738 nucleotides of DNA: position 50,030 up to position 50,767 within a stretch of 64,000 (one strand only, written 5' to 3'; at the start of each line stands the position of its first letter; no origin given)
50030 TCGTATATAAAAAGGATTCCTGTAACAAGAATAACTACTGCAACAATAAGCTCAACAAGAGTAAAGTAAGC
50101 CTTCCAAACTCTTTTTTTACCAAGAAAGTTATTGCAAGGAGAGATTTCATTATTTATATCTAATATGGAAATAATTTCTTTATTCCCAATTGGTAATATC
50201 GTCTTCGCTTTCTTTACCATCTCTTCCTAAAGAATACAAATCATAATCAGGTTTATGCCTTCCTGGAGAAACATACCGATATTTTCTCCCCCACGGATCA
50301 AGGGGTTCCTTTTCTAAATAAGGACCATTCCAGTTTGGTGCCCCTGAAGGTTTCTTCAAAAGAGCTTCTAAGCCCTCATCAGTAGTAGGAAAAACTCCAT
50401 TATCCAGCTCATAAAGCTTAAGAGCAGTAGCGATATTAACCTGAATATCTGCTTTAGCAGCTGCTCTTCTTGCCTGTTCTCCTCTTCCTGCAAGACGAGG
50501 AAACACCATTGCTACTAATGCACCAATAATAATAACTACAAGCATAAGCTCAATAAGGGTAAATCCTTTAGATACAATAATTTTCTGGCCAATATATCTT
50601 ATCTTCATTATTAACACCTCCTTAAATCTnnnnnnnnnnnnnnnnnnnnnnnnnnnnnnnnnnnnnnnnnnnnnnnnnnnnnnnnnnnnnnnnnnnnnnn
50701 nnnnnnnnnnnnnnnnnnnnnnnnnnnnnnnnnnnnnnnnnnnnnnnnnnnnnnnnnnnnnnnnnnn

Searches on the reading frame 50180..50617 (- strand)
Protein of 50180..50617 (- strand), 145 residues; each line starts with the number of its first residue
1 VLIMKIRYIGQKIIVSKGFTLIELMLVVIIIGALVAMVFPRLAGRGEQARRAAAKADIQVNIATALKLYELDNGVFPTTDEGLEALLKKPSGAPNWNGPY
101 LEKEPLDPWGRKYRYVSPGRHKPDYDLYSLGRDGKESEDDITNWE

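Call 3: search_protein_families(library=pfam, proteins=[window:50180-50617:-], max_evalue=0.01)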
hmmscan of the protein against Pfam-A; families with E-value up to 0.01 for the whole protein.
window:50180-50617:- (145 aa): 2 families
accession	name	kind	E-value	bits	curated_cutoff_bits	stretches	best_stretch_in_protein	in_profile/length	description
PF08334.16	T2SSG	-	3.8e-33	114.2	21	1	42-144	2-108/108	Type II secretion system (T2SS), protein G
PF07963.17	N_methyl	-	2.1e-05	24.3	21.2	1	16-39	4-27/27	Prokaryotic N-terminal methylation motif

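Call 4: search_protein_families(library=ncbifam, proteins=[window:50180-50617:-], max_evalue=0.01)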
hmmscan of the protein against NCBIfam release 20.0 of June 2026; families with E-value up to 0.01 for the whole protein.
window:50180-50617:- (145 aa): 8 families
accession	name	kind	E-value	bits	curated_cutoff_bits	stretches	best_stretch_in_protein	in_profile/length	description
TIGR01710.1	typeII_sec_gspG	equivalog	3.9e-43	146.7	88.85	1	17-145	1-134/134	type II secretion system major pseudopilin GspG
NF040999.1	pilin_ComGC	equivalog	2.8e-09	37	75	1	17-81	2-65/84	competence type IV pilus major pilin ComGC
TIGR01708.2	typeII_sec_gspH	equivalog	1.6e-07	31.5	80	1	16-62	1-47/169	type II secretion system minor pseudopilin GspH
NF041775.1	typeIV_PilA_Myxo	equivalog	5.1e-06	26.6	400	1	17-60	11-54/214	type IV pilin protein PilA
TIGR02532.1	IV_pilin_GFxxxE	domain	8.4e-06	25.4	16.3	1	17-38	2-23/24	prepilin-type N-terminal cleavage/methylation domain-containing protein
NF007862.0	PRK10574.1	equivalog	2.5e-05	24.4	138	1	16-85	4-72/145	prepilin peptidase-dependent pilin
TIGR02596.1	TIGR02596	subfamily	0.00063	19.9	70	1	19-54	1-36/196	Verru_Chthon cassette protein D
NF041013.1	T4P_ComGE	equivalog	0.0019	18.3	49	1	17-73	4-60/83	competence type IV pilus minor pilin ComGE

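Call 64: find_homologous_proteins(query=window:50180-50608:-, max_evalue=1e-10)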
Query window:50180-50608:- (142 aa): 5872 proteins with E <= 1e-10 among 5976 candidates; the best 120 are listed.
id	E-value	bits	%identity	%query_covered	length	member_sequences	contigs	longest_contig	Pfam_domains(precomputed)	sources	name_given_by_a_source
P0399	1.3e-89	316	100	100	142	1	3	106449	PF22434.2,PF08334.17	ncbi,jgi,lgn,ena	-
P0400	2.5e-72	259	80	100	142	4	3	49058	PF07963.18,PF22434.2,PF08334.17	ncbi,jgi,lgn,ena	-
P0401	5.0e-71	255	85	92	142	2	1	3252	PF07963.18,PF22434.2,PF08334.17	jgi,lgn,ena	-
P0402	1.4e-69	251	87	91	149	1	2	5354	PF22434.2,PF08334.17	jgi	jgi:general secretion pathway protein G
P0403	4.2e-69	249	85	92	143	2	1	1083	PF22434.2,PF08334.17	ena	-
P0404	3.3e-68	246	78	98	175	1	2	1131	PF22434.2,PF08334.17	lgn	-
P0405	4.1e-68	246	84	92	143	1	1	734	PF07963.18,PF22434.2,PF08334.17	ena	-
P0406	1.1e-67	244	83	91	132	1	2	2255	PF07963.18,PF22434.2,PF08334.17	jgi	jgi:general secretion pathway protein G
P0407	1.1e-67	244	83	91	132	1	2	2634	PF07963.18,PF22434.2,PF08334.17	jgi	jgi:general secretion pathway protein G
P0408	1.3e-67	244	82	94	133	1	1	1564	PF22434.2,PF08334.17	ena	-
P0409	3.8e-67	243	84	91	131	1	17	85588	PF22434.2,PF08334.17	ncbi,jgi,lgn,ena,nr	ncbi:MAG: type II secretion system protein GspG [Candidatus Omnitrophota bacterium]|nr:type II secre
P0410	7.9e-67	242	83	92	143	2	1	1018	PF07963.18,PF22434.2,PF08334.17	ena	-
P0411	1.1e-66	241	81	91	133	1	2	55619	PF22434.2,PF08334.17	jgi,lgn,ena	-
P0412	1.7e-66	241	80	94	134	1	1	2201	PF22434.2,PF08334.17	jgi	jgi:general secretion pathway protein G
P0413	2.5e-66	240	80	92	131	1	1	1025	PF22434.2,PF08334.17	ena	-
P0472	5.4e-63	229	78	91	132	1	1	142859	PF22434.2,PF08334.17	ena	-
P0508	5.1e-62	226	78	91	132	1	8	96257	PF22434.2,PF08334.17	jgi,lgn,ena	-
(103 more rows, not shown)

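Call 65: find_encoding_contigs(protein=P0409, flank=3500, max_places=6)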
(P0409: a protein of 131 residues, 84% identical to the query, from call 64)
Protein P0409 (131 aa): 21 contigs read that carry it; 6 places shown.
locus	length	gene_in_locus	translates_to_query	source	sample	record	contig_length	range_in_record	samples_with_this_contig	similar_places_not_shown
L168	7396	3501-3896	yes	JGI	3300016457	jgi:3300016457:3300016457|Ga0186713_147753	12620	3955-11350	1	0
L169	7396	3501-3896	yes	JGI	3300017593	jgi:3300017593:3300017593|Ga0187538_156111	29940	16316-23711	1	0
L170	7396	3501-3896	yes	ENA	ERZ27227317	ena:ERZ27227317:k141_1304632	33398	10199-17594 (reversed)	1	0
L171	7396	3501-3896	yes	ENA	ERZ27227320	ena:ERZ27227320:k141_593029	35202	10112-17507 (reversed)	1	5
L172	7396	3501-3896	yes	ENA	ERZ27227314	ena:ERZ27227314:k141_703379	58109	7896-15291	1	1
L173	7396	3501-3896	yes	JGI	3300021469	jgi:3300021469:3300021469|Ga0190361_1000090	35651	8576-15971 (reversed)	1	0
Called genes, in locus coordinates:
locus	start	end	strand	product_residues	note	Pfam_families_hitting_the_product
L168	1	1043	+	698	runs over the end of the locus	PF05157:MshEN, PF00437:T2SSE, PF07238:PilZ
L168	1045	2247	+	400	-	PF28597:T2SSF_N, PF00482:T2SSF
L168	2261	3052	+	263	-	PF13485:Peptidase_MA_2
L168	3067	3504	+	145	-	PF07238:PilZ (weak)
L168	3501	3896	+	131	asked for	PF08334:T2SSG, PF22434:PilW_C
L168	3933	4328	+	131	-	-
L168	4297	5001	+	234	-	-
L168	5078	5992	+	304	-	PF12836:HHH_3 (faint), PF21687:T2SSK_1st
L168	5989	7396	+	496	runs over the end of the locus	PF11104:PilM_2, PF05137:PilN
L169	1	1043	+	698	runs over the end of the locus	PF05157:MshEN, PF00437:T2SSE, PF07238:PilZ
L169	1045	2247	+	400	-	PF28597:T2SSF_N, PF00482:T2SSF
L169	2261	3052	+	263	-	PF13485:Peptidase_MA_2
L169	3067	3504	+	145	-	PF07238:PilZ (weak)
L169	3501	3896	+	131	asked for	PF08334:T2SSG, PF22434:PilW_C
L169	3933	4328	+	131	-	-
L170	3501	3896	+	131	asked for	PF08334:T2SSG, PF22434:PilW_C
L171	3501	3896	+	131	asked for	PF08334:T2SSG, PF22434:PilW_C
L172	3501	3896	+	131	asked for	PF08334:T2SSG, PF22434:PilW_C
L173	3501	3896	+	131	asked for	PF08334:T2SSG, PF22434:PilW_C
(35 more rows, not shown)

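Call 66: find_encoding_contigs(protein=P0508, flank=3500, max_places=6)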
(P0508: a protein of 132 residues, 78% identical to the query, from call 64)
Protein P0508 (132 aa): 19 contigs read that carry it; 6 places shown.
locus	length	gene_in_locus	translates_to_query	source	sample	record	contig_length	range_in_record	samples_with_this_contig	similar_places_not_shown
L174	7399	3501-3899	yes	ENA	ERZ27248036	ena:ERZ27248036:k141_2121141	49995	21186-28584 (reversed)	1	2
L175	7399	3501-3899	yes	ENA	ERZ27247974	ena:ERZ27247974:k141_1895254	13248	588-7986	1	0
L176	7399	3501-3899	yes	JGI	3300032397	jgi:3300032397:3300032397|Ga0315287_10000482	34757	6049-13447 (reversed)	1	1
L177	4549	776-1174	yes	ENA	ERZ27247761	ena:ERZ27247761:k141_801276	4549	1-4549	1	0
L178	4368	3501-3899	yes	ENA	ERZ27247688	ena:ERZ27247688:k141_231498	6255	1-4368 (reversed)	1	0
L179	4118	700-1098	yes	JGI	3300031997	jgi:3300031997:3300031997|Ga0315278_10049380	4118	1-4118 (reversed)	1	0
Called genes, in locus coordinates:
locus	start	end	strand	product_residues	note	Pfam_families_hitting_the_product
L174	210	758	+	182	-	PF01909:NTP_transf_2, PF18765:Polbeta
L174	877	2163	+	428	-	PF13173:AAA_14, PF13635:DUF4143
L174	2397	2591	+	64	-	PF00072:Response_reg (weak)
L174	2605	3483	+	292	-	PF13485:Peptidase_MA_2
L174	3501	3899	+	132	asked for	PF08334:T2SSG, PF22434:PilW_C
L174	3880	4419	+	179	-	PF07963:N_methyl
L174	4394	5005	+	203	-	PF11612:T2SSJ (weak)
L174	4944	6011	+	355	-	PF12836:HHH_3 (faint), PF21687:T2SSK_1st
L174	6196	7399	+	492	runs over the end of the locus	PF11104:PilM_2, PF05137:PilN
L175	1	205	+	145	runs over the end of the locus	PF05168:HEPN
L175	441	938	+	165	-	PF14907:NTP_transf_5 (weak)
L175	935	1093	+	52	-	-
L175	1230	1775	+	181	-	PF01909:NTP_transf_2, PF18765:Polbeta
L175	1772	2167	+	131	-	-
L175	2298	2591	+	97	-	PF00072:Response_reg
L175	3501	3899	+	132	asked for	PF08334:T2SSG, PF22434:PilW_C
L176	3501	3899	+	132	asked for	PF08334:T2SSG, PF22434:PilW_C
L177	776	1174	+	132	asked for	PF08334:T2SSG, PF22434:PilW_C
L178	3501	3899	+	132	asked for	PF08334:T2SSG, PF22434:PilW_C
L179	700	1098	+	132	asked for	PF08334:T2SSG, PF22434:PilW_C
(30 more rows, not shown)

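Call 67: find_encoding_contigs(protein=P0472, flank=3500, max_places=3)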
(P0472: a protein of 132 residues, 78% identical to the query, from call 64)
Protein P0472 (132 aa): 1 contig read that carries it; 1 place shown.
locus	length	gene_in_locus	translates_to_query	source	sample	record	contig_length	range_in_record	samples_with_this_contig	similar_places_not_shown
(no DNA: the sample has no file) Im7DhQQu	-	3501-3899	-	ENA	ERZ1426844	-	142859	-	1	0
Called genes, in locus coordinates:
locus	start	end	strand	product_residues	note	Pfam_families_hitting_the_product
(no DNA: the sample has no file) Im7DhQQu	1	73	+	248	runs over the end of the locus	PF00072:Response_reg, PF23198:PDE8A_N (faint), PF13380:CoA_binding_2 (faint), PF00072:Response_reg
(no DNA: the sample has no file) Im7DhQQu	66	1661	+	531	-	PF01590:GAF (weak), PF13185:GAF_2 (weak), PF13492:GAF_3 (weak), PF00989:PAS, PF12860:PAS_7 (weak), PF13426:PAS_9 (weak), PF00512:HisKA, PF02518:HATPase_c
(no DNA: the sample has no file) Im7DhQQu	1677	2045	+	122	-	PF00072:Response_reg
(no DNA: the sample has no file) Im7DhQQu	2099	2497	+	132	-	PF00072:Response_reg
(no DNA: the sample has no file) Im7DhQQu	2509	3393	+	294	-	PF13485:Peptidase_MA_2 (weak)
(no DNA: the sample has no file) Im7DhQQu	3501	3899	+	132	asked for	PF08334:T2SSG, PF22434:PilW_C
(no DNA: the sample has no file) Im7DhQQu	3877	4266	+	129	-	-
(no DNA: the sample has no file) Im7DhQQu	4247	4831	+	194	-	PF07963:N_methyl (weak), PF11612:T2SSJ (weak)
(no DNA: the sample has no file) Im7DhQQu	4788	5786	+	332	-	PF12836:HHH_3 (faint), PF21687:T2SSK_1st, PF03934:T2SSK (faint)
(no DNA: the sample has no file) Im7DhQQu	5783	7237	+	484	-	PF11104:PilM_2, PF05137:PilN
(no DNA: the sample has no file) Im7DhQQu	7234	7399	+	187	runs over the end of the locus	PF04350:PilO (weak), PF10741:T2SSM_b (weak)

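Call 73: search_protein_families(library=pfam, proteins=[L168:3067-3504:+], max_evalue=0.01)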
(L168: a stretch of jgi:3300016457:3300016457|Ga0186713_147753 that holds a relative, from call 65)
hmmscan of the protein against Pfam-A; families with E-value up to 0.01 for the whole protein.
L168:3067-3504:+ (145 aa): 1 family
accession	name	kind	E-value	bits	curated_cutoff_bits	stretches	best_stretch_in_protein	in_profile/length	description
PF07238.19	PilZ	-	5.9e-06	27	22.5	1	28-129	10-101/102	PilZ domain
